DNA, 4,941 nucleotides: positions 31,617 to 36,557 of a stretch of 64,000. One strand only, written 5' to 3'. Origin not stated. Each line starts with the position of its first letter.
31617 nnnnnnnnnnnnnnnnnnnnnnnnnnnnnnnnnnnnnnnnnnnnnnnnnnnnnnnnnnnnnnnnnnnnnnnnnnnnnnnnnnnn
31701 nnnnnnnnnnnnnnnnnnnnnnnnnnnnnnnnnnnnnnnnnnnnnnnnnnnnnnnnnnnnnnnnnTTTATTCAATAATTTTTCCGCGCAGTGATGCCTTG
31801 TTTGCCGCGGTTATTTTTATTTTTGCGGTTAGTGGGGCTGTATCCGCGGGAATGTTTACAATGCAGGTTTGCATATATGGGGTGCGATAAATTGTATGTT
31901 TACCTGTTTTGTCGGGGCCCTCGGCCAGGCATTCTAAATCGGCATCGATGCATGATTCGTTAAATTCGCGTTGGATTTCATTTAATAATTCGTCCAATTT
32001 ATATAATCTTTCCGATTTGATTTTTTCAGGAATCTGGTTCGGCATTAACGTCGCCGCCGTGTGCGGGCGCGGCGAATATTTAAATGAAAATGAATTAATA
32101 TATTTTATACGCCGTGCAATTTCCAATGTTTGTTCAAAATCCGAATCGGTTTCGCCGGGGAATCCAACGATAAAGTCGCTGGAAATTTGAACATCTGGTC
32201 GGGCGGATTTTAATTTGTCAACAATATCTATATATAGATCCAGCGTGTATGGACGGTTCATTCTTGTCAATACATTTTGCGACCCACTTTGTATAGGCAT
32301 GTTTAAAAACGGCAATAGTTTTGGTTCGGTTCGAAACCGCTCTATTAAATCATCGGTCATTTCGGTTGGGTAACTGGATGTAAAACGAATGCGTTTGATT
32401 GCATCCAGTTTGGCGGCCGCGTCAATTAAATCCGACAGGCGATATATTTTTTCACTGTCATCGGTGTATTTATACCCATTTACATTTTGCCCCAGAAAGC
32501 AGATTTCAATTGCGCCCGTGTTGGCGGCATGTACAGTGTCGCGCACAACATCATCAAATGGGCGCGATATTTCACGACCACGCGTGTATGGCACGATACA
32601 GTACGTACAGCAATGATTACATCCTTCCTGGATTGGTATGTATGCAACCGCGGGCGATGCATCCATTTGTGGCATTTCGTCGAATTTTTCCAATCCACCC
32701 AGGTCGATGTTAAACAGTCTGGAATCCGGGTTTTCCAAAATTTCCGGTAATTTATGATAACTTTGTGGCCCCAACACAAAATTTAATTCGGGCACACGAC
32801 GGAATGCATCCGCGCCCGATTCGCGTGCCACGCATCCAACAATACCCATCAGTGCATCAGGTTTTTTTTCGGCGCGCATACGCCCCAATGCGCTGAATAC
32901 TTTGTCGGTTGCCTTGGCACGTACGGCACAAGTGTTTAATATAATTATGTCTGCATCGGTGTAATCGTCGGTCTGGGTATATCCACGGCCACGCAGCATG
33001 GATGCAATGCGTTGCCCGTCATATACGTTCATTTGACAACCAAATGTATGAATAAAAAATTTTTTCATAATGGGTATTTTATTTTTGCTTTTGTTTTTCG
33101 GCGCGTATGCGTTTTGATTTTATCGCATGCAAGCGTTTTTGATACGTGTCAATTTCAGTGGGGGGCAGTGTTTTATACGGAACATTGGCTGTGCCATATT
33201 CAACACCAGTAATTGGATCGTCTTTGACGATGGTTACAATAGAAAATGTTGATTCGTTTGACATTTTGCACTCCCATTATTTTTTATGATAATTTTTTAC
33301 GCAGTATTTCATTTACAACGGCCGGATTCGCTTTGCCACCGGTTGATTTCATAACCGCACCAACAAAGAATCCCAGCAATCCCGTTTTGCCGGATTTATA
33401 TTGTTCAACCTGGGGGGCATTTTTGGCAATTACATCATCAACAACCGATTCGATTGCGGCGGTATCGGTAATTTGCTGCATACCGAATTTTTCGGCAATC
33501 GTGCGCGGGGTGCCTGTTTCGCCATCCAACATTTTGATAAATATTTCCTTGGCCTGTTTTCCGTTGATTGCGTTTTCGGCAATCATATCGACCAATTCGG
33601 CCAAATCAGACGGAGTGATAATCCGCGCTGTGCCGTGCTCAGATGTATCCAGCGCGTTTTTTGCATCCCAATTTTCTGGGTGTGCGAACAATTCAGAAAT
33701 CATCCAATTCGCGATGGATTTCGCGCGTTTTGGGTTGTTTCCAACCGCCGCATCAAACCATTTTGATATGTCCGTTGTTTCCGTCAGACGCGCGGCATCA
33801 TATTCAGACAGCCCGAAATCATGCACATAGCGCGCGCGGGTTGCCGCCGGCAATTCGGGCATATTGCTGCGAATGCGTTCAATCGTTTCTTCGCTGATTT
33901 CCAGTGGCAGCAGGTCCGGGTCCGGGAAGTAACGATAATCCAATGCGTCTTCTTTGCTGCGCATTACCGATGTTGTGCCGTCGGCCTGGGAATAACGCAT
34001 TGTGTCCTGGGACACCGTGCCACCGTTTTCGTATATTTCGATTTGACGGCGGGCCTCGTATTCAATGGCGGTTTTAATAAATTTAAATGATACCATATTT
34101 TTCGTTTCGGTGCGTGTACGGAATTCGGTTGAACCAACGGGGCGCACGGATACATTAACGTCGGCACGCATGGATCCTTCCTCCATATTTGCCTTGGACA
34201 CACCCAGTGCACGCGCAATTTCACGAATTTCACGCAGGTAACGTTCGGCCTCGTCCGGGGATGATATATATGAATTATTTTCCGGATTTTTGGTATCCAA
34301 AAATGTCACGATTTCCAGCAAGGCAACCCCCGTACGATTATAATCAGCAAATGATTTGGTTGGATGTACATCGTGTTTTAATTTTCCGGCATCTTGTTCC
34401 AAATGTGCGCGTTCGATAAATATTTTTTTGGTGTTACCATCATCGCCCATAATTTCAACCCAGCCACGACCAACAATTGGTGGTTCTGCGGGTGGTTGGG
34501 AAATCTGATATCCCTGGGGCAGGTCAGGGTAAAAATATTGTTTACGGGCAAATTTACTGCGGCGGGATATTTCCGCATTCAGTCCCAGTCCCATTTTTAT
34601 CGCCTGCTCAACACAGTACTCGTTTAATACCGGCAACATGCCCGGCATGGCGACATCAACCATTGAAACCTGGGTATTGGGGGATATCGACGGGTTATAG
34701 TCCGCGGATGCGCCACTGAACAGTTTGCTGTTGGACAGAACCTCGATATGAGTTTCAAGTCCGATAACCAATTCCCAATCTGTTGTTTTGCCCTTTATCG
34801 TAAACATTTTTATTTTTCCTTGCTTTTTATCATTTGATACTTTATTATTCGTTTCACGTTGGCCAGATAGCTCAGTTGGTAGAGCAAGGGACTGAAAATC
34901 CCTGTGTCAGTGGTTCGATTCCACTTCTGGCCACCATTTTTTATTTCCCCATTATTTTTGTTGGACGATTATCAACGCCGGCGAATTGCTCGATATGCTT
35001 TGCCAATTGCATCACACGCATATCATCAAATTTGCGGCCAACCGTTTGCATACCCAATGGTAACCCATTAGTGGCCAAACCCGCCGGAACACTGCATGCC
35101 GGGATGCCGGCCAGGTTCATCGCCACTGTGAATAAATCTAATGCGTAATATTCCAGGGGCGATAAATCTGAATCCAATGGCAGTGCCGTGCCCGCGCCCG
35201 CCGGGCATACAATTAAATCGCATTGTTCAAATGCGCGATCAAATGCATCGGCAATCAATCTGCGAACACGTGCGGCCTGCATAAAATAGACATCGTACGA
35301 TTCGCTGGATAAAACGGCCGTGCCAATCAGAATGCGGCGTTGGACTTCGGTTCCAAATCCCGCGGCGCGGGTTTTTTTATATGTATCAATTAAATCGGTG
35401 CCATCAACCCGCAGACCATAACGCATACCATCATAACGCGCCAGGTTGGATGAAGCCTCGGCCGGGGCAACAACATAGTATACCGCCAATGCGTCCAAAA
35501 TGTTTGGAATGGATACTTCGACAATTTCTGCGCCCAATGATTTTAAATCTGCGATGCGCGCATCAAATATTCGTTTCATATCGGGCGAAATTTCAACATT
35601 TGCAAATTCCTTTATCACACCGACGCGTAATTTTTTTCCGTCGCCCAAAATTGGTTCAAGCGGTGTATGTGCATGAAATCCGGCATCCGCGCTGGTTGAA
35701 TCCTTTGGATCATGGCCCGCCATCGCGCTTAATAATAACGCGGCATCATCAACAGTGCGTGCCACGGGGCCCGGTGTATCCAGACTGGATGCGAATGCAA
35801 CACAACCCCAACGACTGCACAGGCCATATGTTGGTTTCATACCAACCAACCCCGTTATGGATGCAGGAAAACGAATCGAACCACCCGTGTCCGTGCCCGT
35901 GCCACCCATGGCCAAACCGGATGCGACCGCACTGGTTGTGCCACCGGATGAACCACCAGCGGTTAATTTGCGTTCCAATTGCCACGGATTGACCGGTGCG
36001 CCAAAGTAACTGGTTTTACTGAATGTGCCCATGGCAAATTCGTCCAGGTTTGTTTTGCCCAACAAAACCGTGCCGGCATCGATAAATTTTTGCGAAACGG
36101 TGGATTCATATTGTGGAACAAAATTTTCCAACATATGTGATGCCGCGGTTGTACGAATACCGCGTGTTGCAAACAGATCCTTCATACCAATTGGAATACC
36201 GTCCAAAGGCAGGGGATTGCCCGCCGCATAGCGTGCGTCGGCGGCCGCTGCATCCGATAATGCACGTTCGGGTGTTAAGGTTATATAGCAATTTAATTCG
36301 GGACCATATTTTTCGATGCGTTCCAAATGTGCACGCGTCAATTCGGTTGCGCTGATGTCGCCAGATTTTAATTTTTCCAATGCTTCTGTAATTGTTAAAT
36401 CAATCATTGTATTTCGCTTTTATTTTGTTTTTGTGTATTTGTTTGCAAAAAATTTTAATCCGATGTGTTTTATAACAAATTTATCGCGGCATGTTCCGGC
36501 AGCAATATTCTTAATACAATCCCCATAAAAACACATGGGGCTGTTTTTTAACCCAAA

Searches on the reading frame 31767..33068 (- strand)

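Call 65: search_protein_families(library=pfam, proteins=[window:31767-33068:-], max_evalue=0.0001)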
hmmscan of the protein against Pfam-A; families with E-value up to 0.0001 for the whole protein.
window:31767-33068:- (433 aa): 2 families
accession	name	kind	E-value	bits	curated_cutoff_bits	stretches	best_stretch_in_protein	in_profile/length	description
PF00919.26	UPF0004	-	4.8e-29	100.7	27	1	3-100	1-98/98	Uncharacterized protein family UPF0004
PF04055.27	Radical_SAM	-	2.2e-26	93.4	29.5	1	144-316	1-164/166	Radical SAM superfamily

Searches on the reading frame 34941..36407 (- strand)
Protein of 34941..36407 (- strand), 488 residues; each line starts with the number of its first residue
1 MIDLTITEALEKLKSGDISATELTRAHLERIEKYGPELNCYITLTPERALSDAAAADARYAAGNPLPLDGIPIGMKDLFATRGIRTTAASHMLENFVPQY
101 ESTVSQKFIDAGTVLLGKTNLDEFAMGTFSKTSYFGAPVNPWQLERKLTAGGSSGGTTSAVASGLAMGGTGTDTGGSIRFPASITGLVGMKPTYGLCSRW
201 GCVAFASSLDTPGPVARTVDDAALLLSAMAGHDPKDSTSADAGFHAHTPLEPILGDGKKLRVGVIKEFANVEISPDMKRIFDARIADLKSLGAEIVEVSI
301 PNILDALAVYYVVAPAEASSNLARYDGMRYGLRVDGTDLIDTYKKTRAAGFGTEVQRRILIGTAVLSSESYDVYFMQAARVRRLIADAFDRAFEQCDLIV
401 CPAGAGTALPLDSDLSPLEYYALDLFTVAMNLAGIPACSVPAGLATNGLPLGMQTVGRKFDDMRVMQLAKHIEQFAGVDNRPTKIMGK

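Call 65: search_protein_families(library=pfam, proteins=[window:34941-36407:-], max_evalue=0.0001)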
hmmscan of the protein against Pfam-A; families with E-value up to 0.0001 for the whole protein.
window:34941-36407:- (488 aa): 1 family
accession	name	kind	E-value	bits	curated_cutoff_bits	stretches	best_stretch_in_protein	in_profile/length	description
PF01425.27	Amidase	-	5.2e-137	458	27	1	22-465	1-444/445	Amidase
